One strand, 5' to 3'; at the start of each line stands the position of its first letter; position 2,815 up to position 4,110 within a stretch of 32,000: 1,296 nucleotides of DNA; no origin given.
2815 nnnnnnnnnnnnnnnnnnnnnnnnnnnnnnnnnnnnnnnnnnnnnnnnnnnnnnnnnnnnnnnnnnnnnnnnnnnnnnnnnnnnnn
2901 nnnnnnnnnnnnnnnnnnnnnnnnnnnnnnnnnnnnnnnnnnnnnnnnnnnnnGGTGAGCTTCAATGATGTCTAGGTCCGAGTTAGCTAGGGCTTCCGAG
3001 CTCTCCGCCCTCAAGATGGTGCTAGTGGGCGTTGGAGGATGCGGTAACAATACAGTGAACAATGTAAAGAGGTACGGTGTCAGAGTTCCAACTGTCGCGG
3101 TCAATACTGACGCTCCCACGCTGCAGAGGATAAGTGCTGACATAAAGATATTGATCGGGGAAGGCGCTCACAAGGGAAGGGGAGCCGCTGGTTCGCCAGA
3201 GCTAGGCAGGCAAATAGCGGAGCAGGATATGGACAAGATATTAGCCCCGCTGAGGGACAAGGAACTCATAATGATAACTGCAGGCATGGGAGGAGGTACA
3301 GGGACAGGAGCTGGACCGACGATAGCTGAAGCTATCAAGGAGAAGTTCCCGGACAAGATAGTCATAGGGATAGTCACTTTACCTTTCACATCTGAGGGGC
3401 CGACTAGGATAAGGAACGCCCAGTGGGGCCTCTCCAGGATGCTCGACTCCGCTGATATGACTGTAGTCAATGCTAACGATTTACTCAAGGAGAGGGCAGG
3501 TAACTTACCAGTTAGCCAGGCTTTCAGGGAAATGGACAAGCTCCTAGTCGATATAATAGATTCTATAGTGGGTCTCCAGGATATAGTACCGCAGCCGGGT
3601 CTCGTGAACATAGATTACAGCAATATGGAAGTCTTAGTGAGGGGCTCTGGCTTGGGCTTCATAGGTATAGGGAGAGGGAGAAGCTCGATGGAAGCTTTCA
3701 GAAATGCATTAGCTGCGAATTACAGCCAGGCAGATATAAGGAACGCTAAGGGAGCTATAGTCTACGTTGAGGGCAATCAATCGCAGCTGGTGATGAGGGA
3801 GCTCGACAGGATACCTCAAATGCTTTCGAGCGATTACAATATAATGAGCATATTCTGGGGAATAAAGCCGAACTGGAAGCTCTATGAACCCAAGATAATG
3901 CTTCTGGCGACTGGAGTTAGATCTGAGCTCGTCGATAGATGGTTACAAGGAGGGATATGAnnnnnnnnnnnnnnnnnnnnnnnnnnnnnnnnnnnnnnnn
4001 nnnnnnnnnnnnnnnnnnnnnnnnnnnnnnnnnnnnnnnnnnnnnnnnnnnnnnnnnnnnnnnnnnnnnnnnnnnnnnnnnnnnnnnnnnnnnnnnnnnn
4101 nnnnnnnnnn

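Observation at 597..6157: One transcript, seven proteins: five divergent tail-less FtsZ/tubulin paralogs in a translationally coupled operon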

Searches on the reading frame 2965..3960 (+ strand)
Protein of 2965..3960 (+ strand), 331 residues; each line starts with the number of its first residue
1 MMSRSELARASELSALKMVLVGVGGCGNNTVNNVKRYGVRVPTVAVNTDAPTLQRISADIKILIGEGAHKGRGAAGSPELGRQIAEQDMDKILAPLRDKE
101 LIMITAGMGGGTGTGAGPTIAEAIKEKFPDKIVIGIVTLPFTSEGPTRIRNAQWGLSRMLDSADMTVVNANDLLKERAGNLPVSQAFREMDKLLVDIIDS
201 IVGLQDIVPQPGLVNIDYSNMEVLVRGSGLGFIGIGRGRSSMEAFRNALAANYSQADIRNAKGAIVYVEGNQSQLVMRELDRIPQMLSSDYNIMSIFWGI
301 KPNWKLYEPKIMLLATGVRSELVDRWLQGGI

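Call 3: search_protein_families(library=pfam, proteins=[window:2965-3960:+], max_evalue=0.01)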
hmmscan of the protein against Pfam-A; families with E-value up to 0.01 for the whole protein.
window:2965-3960:+ (331 aa): 2 families
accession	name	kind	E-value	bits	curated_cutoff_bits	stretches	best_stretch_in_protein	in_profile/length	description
PF00091.31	Tubulin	-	3e-41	142.2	33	1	18-176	2-187/190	Tubulin/FtsZ family, GTPase domain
PF12327.13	FtsZ_C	-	0.00046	20.9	27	1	231-318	3-94/95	FtsZ family, C-terminal domain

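Call 4: search_protein_families(library=ncbifam, proteins=[window:2965-3960:+], max_evalue=0.01)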
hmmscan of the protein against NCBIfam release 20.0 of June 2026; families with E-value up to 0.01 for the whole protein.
window:2965-3960:+ (331 aa): 2 families
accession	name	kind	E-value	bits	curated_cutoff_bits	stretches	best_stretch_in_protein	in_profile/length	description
TIGR00065.1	ftsZ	equivalog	3.4e-68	230.6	295.2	1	11-321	13-327/353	cell division protein FtsZ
NF051474.1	APH_3p_Ia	exception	0.0012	17.9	625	1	133-207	133-199/271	aminoglycoside O-phosphotransferase APH(3')-Ia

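Call 19: find_homologous_proteins(query=window:2965-3960:+, max_evalue=1e-10)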
Query window:2965-3960:+ (331 aa): 7995 proteins with E <= 1e-10 among 8000 candidates; the best 120 are listed.
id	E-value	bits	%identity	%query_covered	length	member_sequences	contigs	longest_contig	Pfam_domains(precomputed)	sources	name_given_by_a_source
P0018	1.7e-211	719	100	100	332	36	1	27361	PF00091.32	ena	-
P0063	1.0e-143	496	66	95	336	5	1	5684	PF00091.32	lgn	-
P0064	9.4e-139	480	63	98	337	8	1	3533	PF00091.32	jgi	-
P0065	5.2e-136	471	63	98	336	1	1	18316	PF00091.32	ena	-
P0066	1.3e-123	430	58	99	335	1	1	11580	PF00091.32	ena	-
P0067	1.5e-112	394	55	97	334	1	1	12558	PF00091.32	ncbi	-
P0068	1.3e-108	381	53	95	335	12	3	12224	PF00091.32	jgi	-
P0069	5.1e-107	376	51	96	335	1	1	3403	PF00091.32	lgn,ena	-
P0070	5.2e-107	376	53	96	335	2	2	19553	PF00091.32,PF12327.14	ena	-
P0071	4.8e-105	369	51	96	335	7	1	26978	PF00091.32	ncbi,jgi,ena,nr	ncbi:MAG: hypothetical protein DRN04_10630 [Thermoprotei archaeon]|nr:MAG: hypothetical protein DRN0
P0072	1.1e-76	276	45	91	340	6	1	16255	PF00091.32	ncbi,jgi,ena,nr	ncbi:MAG: hypothetical protein DRO05_02265 [Thermoproteota archaeon]|nr:MAG: hypothetical protein DR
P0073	7.8e-75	270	41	97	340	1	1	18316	PF00091.32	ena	-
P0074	1.2e-58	217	38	95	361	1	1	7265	PF00091.32,PF12327.14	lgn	-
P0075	4.8e-58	215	38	89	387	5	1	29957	PF00091.32,PF12327.14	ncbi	-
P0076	7.4e-58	214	38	96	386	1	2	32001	PF00091.32,PF12327.14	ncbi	-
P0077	2.4e-57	213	37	97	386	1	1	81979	PF00091.32,PF12327.14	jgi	-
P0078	3.2e-57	212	37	96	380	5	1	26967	PF00091.32,PF12327.14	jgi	-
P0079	5.5e-57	211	37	97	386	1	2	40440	PF00091.32,PF12327.14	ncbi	-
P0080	1.2e-56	210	37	96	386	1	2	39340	PF00091.32,PF12327.14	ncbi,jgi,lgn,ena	-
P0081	1.6e-56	210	36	96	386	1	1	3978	PF00091.32,PF12327.14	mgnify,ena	mgnify:FL=1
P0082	3.3e-56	209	36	96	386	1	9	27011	PF00091.32,PF12327.14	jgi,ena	-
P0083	3.5e-56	209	36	96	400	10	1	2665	PF00091.32,PF12327.14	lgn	-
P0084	3.8e-56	209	37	96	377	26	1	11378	PF00091.32,PF12327.14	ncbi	ncbi:MAG: cell division protein FtsZ, partial [Thermoplasmata archaeon]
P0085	5.1e-56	208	39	96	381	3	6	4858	PF00091.32,PF12327.14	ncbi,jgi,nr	ncbi:MAG: cell division protein FtsZ [Thermoplasmata archaeon]|jgi:cell division protein FtsZ|nr:cel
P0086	1.1e-55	207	38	92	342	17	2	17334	PF00091.32,PF12327.14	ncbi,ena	ncbi:MAG: cell division protein FtsZ [Thermoplasmata archaeon]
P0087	1.0e-54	204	37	95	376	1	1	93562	PF00091.32,PF12327.14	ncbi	-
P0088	1.6e-54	203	38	91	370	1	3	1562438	PF00091.32,PF12327.14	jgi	jgi:cell division protein FtsZ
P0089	1.7e-54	203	36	95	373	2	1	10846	PF00091.32,PF12327.14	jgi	-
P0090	2.1e-54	203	36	97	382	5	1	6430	PF00091.32,PF12327.14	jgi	-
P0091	2.2e-54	203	38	91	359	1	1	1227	PF00091.32,PF12327.14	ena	-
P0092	2.4e-54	203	36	95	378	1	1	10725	PF00091.32,PF12327.14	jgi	-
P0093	3.3e-54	202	37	96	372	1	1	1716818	PF00091.32,PF12327.14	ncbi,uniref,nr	ncbi:cell division protein FtsZ [Pyrococcus yayanosii]|uniref:Cell division protein FtsZ n=1 Tax=Pyr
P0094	3.5e-54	202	37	95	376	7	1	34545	PF00091.32,PF12327.14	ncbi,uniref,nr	ncbi:MAG: cell division protein FtsZ [Palaeococcus sp.]|uniref:cell division protein FtsZ n=1 Tax=Pa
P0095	6.3e-54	201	37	95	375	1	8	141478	PF00091.32,PF12327.14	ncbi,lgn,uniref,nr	ncbi:cell division protein FtsZ [Palaeococcus ferrophilus]|uniref:cell division protein FtsZ n=1 Tax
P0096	6.5e-54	201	37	95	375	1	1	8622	PF00091.32,PF12327.14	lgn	-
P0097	1.1e-53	200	37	89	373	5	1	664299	PF00091.32,PF12327.14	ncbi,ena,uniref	ncbi:cell division protein FtsZ [Pyrococcus kukulkanii]|uniref:cell division protein FtsZ n=1 Tax=Py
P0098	1.2e-53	200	36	91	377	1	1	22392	PF00091.32,PF12327.14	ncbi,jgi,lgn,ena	-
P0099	1.6e-53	200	38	95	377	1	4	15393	PF00091.32,PF12327.14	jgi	jgi:cell division protein FtsZ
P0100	1.7e-53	200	36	91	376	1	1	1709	PF00091.32,PF12327.14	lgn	-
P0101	1.7e-53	200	36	91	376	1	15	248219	PF00091.32,PF12327.14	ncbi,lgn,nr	ncbi:MAG: cell division protein FtsZ [Candidatus Woesearchaeota archaeon]|nr:cell division protein F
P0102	2.3e-53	199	36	95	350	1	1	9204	PF00091.32,PF12327.14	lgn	-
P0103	2.9e-53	199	36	95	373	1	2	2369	PF00091.32,PF12327.14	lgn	-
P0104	3.5e-53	199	37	96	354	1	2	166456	PF00091.32,PF12327.14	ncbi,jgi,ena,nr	ncbi:MAG: cell division protein FtsZ [Candidatus Aenigmarchaeota archaeon]|nr:cell division protein 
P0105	5.4e-53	198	38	98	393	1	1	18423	PF00091.32,PF12327.14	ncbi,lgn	-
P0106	7.3e-53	198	37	89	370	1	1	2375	PF00091.32,PF12327.14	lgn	-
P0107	8.6e-53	198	37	91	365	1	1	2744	PF00091.32,PF12327.14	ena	-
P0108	8.7e-53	198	35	96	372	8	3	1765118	PF00091.32,PF12327.14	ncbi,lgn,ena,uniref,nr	ncbi:cell division protein FtsZ [Pyrococcus abyssi]|uniref:Cell division protein FtsZ 1 n=1 Tax=Pyro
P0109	1.4e-52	197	35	96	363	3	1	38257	PF00091.32,PF12327.14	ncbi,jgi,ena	-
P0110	2.1e-52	196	40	89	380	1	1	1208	PF00091.32,PF12327.14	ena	-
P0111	3.0e-52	196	37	92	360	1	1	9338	PF00091.32,PF12327.14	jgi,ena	-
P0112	3.3e-52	196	37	93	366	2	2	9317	PF00091.32,PF12327.14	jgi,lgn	-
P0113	3.7e-52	196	35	87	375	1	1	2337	PF00091.32,PF12327.14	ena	-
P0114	4.1e-52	195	38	89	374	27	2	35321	PF00091.32,PF12327.14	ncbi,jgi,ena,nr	ncbi:MAG: cell division protein FtsZ [Methanobacteriota archaeon]|nr:MAG: cell division protein FtsZ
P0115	4.1e-52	195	37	95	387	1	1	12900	PF00091.32,PF12327.14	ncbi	-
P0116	4.2e-52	195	37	88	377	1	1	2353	PF00091.32,PF12327.14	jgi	jgi:cell division protein FtsZ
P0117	4.5e-52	195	38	94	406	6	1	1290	PF00091.32,PF12327.14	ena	-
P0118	6.9e-52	195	38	89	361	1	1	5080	PF00091.32,PF12327.14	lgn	-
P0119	8.3e-52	194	38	89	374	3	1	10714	PF00091.32,PF12327.14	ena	-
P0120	1.3e-51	194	35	98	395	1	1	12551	PF00091.32,PF12327.14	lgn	-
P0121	1.4e-51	194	36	89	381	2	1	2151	PF00091.32,PF12327.14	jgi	-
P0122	1.5e-51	193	37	100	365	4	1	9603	PF00091.32,PF12327.14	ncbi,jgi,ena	-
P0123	1.5e-51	193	36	98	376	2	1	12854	PF00091.32,PF12327.14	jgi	jgi:cell division protein FtsZ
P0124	1.7e-51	193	36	89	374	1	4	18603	PF00091.32,PF12327.14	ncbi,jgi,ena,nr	ncbi:MAG: cell division protein FtsZ [Methanobacteriota archaeon]|nr:MAG: cell division protein FtsZ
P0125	1.8e-51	193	37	95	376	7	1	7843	PF00091.32,PF12327.14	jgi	-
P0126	2.2e-51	193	39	82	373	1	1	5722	PF00091.32,PF12327.14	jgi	jgi:cell division protein FtsZ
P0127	2.3e-51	193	36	94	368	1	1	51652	PF00091.32,PF12327.14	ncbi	-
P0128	2.5e-51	193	36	95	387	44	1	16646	PF00091.32,PF12327.14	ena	-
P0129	2.6e-51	193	36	89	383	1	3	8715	PF00091.32,PF12327.14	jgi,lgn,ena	-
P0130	2.8e-51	193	37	89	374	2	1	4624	PF00091.32,PF12327.14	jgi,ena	-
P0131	2.9e-51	193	37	89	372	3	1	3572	PF00091.32,PF12327.14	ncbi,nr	ncbi:MAG: cell division protein FtsZ [Methanobacteriota archaeon]|nr:MAG: cell division protein FtsZ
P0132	2.9e-51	193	36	89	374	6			PF00091.32,PF12327.14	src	-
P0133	3.1e-51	192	37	95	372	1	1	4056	PF00091.32,PF12327.14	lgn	-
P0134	3.1e-51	192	36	89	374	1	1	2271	PF00091.32,PF12327.14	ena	-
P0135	3.2e-51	192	39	92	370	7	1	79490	PF00091.32,PF12327.14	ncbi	-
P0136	3.3e-51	192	38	94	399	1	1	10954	PF00091.32,PF12327.14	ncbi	-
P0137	3.4e-51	192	36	96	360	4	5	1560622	PF00091.32,PF12327.14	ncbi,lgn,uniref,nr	ncbi:cell division protein FtsZ [Archaeoglobus profundus]|uniref:Cell division protein FtsZ n=1 Tax=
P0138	3.5e-51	192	36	95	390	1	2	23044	PF00091.32,PF12327.14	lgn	-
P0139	3.6e-51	192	35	95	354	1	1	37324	PF00091.32,PF12327.14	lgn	-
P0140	4.1e-51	192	37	96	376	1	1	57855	PF00091.32,PF12327.14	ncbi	-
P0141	5.6e-51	192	37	95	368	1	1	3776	PF00091.32,PF12327.14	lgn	-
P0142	5.7e-51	192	37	93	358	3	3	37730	PF00091.32,PF12327.14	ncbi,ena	-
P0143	6.0e-51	192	37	89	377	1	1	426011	PF00091.32,PF12327.14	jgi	jgi:cell division protein FtsZ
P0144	6.2e-51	191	38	95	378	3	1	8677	PF00091.32,PF12327.14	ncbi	-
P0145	7.2e-51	191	37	84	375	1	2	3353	PF00091.32,PF12327.14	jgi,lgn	-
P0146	7.3e-51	191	35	89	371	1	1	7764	PF00091.32,PF12327.14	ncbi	-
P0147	7.6e-51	191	35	85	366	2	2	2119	PF00091.32,PF12327.14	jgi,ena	-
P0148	7.9e-51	191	37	92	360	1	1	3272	PF00091.32,PF12327.14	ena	-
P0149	8.7e-51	191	38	92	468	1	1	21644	PF00091.32,PF12327.14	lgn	-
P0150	8.9e-51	191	36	87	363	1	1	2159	PF00091.32,PF12327.14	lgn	-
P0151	1.0e-50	191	35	89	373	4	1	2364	PF00091.32,PF12327.14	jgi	-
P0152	1.1e-50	191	37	91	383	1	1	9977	PF00091.32,PF12327.14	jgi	jgi:cell division protein FtsZ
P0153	1.1e-50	191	37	95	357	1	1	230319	PF00091.32,PF12327.14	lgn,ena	-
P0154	1.1e-50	191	37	86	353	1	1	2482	PF00091.32,PF12327.14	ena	-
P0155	1.1e-50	191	37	91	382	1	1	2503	PF00091.32,PF12327.14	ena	-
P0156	1.2e-50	191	38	92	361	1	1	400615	PF00091.32,PF12327.14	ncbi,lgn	ncbi:MAG: cell division protein FtsZ [Candidatus Pacearchaeota archaeon]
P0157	1.2e-50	191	37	91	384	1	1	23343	PF00091.32,PF12327.14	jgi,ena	-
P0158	1.2e-50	190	36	92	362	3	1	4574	PF00091.32,PF12327.14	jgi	-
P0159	1.3e-50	190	35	96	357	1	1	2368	PF00091.32,PF12327.14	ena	-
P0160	1.3e-50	190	37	94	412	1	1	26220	PF00091.32,PF12327.14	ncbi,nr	ncbi:cell division protein FtsZ [Candidatus Woesearchaeota archaeon]|nr:cell division protein FtsZ [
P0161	1.4e-50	190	35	89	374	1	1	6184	PF00091.32,PF12327.14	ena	-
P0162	1.4e-50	190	36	89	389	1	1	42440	PF00091.32,PF12327.14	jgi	-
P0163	1.4e-50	190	37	88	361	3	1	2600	PF00091.32,PF12327.14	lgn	-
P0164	1.5e-50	190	37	89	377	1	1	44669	PF00091.32,PF12327.14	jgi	jgi:cell division protein FtsZ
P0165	1.5e-50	190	37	94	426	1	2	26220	PF00091.32,PF12327.14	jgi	-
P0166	1.6e-50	190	38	91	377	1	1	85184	PF00091.32,PF12327.14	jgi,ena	-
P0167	1.6e-50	190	38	96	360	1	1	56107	PF00091.32,PF12327.14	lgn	-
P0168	1.6e-50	190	37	96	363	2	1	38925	PF00091.32,PF12327.14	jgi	jgi:cell division protein FtsZ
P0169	1.8e-50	190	38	91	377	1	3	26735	PF00091.32,PF12327.14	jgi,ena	-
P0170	1.8e-50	190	36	89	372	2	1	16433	PF00091.32,PF12327.14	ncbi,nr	ncbi:MAG: cell division protein FtsZ [Euryarchaeota archaeon]|nr:cell division protein FtsZ [Euryarc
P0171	1.9e-50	190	36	89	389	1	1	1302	PF00091.32,PF12327.14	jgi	jgi:cell division protein FtsZ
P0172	1.9e-50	190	36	91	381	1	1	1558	PF00091.32,PF12327.14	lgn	-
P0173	1.9e-50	190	36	89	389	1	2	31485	PF00091.32,PF12327.14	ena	-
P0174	1.9e-50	190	36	89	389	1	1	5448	PF00091.32,PF12327.14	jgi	-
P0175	1.9e-50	190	36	89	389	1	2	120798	PF00091.32,PF12327.14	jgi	jgi:cell division protein FtsZ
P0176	1.9e-50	190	36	89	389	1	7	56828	PF00091.32,PF12327.14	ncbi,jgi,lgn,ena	jgi:cell division protein FtsZ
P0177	1.9e-50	190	37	96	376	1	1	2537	PF00091.32,PF12327.14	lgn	-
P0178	1.9e-50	190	36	89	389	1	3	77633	PF00091.32,PF12327.14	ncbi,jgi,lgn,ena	-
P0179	2.0e-50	190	36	96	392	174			PF00091.32,PF12327.14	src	-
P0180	2.1e-50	190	37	89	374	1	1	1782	PF00091.32,PF12327.14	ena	-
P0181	2.2e-50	190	36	88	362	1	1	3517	PF00091.32,PF12327.14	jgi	jgi:cell division protein FtsZ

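Call 20: search_solved_structures(query=window:2965-3960:+, max_evalue=0.00001, show_alignments=2)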
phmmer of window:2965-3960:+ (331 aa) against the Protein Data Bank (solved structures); distinct sequences matched with E-value up to 0.00001: 65 (the best 60 are shown).
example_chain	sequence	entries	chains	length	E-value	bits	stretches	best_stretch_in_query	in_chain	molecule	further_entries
1w58_1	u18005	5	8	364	6.3e-58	199.6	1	11-322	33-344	CELL DIVISION PROTEIN FTSZ HOMOLOG 1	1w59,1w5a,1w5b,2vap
1fsz_A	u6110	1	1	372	6.8e-58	199.5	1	11-322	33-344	FTSZ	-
1w5e_A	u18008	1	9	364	8.6e-57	195.9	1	11-322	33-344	FTSZ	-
9v7v_A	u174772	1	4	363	9.4e-50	172.7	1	15-300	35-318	Cell division protein FtsZ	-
2rhh_A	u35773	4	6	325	2e-47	165.1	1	19-320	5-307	Cell Division Protein ftsZ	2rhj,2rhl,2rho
2vam_A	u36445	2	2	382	3.9e-47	164.2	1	18-318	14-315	CELL DIVISION PROTEIN FTSZ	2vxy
4u39_A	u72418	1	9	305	7.3e-47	163.2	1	19-317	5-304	Cell division protein FtsZ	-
2r6r_1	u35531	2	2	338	7.8e-45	156.6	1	16-244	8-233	Cell division protein ftsZ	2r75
3wgj_A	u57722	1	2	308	2.6e-44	154.9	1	18-317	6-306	Cell division protein FtsZ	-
7yop_A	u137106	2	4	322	5.4e-44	153.8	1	18-317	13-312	Cell division protein FtsZ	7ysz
8grw_A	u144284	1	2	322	6.7e-44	153.5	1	18-317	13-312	Cell division protein FtsZ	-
1w5f_A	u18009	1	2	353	1.4e-43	152.5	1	11-282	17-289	CELL DIVISION PROTEIN FTSZ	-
6ym9_A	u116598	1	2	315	6e-43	150.4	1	19-286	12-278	Cell division protein FtsZ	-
5zue_A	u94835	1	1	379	6.4e-43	150.3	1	19-286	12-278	Cell division protein FtsZ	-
7ohh_A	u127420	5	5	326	6.6e-43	150.2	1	8-317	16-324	Cell division protein FtsZ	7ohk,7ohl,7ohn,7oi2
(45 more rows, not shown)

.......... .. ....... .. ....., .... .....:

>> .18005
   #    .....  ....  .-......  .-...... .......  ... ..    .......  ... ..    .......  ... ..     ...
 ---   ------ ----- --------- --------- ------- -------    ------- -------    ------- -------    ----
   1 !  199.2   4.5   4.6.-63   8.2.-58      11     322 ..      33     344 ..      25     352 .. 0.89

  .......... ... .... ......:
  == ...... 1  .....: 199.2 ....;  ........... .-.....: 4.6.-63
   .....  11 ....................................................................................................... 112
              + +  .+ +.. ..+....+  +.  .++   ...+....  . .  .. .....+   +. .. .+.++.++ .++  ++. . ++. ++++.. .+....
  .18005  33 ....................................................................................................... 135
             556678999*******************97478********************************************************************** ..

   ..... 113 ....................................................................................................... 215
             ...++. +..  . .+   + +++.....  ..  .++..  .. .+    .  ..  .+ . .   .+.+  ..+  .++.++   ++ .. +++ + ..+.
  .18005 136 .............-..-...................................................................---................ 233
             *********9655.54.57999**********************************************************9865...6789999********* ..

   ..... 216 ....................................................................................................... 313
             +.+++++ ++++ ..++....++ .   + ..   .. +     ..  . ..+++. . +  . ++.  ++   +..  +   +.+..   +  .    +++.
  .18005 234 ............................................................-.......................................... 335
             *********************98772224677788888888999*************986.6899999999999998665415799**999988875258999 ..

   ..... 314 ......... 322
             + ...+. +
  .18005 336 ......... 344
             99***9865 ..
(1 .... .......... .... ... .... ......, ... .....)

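Call 27: find_related_loci(query=window:2965-3960:+, collection=genome_contigs, flank=8000)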
Query window:2965-3960:+ (331 aa) in genome_contigs; peptide patterns used: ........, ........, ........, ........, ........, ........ (x = any residue, [..] = any of these).
222 stretches matched a pattern; 9 encode a relative of the query (tblastn E <= 1e-3); 9 distinct loci.
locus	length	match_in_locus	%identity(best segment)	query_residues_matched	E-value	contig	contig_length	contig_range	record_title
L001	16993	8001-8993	98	1-331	0e+0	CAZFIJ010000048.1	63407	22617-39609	MAG TPA_asm: uncultured Nitrososphaerota archaeon isolate binchicken_co25_126 genome assembly, contig: k141_161909, whol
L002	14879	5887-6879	97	1-331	0e+0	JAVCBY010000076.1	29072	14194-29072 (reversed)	MAG: Thermoproteota archaeon isolate LHC4 LHC_12, whole genome shotgun sequence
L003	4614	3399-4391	93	1-331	0e+0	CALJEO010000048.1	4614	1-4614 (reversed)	MAG: uncultured archaeon isolate S1_Bin_METABAT__350_sub_1 genome assembly, contig: c_000001215278, whole genome shotgun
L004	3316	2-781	93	72-331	6e-160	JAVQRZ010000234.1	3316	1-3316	MAG: Candidatus Korarchaeum sp. isolate SKYBB_h_bin43 k141_680209, whole genome shotgun sequence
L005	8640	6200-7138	68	17-329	9e-144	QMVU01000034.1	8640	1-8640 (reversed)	MAG: Thermoproteota archaeon isolate B8_G17 B8_Guay17_scaffold_02652, whole genome shotgun sequence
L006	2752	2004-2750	67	7-255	4e-111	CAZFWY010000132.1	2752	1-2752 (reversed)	MAG TPA_asm: uncultured Thermofilaceae archaeon isolate SRP141552_co1_58 genome assembly, contig: NODE_21188_length_2752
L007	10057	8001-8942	53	16-329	2e-107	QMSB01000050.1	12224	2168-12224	MAG: Thermoprotei archaeon isolate B15_G2 B15_Guay2_scaffold_01265, whole genome shotgun sequence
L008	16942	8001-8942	53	16-329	5e-107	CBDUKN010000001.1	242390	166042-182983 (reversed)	MAG TPA_asm: uncultured Thermoprotei archaeon isolate SRR6823441_binner12_Refined_102 genome assembly, contig: ERZ174223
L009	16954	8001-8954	52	11-328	1e-106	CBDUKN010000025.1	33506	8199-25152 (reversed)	MAG TPA_asm: uncultured Thermoprotei archaeon isolate SRR6823441_binner12_Refined_102 genome assembly, contig: ERZ174223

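Call 53: find_encoding_contigs(protein=P0066, flank=8000, max_places=2)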
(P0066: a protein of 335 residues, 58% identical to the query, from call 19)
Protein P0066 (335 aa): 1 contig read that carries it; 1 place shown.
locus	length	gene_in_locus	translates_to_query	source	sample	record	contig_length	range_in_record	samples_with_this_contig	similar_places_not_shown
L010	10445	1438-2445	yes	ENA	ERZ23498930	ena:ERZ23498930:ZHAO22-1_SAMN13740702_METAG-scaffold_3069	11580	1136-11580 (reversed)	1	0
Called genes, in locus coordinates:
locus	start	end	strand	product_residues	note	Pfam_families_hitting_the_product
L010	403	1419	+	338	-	PF00091:Tubulin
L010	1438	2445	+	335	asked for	PF00091:Tubulin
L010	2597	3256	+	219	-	-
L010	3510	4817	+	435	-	PF00202:Aminotran_3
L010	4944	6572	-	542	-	PF00989:PAS, PF00989:PAS, PF13188:PAS_8, PF08447:PAS_3, PF08448:PAS_4, PF13426:PAS_9, PF00989:PAS, PF08448:PAS_4, +7 more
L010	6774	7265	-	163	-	PF15956:DUF4760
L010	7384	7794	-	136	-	PF14534:DUF4440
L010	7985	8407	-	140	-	PF14534:DUF4440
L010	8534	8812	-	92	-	PF01022:HTH_5 (weak)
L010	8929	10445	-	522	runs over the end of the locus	PF16286:DUF4932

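Call 54: find_encoding_contigs(protein=P0072, flank=8000, max_places=2)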
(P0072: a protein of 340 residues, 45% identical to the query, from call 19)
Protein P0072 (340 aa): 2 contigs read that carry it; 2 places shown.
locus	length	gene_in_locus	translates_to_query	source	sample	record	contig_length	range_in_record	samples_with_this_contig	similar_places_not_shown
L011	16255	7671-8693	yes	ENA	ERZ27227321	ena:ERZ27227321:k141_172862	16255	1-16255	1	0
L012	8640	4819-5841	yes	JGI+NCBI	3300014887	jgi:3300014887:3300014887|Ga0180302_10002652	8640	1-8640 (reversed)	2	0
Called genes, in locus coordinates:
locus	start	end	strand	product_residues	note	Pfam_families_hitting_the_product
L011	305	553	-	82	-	-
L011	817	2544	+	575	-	PF01558:POR, PF01855:POR_N, PF02780:Transketolase_C (weak), PF17147:PFOR_II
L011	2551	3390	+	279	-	PF02775:TPP_enzyme_C, PF12367:PFO_beta_C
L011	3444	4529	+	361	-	PF00579:tRNA-synt_1b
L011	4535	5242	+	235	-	PF00702:Hydrolase (faint), PF08282:Hydrolase_3, PF12710:HAD (faint), PF08282:Hydrolase_3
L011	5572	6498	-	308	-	-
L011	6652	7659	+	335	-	PF00091:Tubulin, PF12327:FtsZ_C (weak)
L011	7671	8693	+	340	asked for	PF00091:Tubulin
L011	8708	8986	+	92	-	-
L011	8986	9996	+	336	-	PF00091:Tubulin, PF12327:FtsZ_C (faint)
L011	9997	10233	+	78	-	PF05239:PRC (weak)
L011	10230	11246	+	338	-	PF00091:Tubulin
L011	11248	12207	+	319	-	PF00091:Tubulin, PF12327:FtsZ_C (weak)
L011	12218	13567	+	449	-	-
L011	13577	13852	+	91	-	-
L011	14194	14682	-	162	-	PF06966:DUF1295 (weak), PF01222:ERG4_ERG24 (faint), PF04191:PEMT (weak), PF04140:ICMT (weak)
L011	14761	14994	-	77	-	-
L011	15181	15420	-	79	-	-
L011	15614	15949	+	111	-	PF00126:HTH_1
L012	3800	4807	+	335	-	PF00091:Tubulin, PF12327:FtsZ_C (weak)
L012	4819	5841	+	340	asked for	PF00091:Tubulin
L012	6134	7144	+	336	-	PF00091:Tubulin, PF12327:FtsZ_C (faint)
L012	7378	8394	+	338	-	PF00091:Tubulin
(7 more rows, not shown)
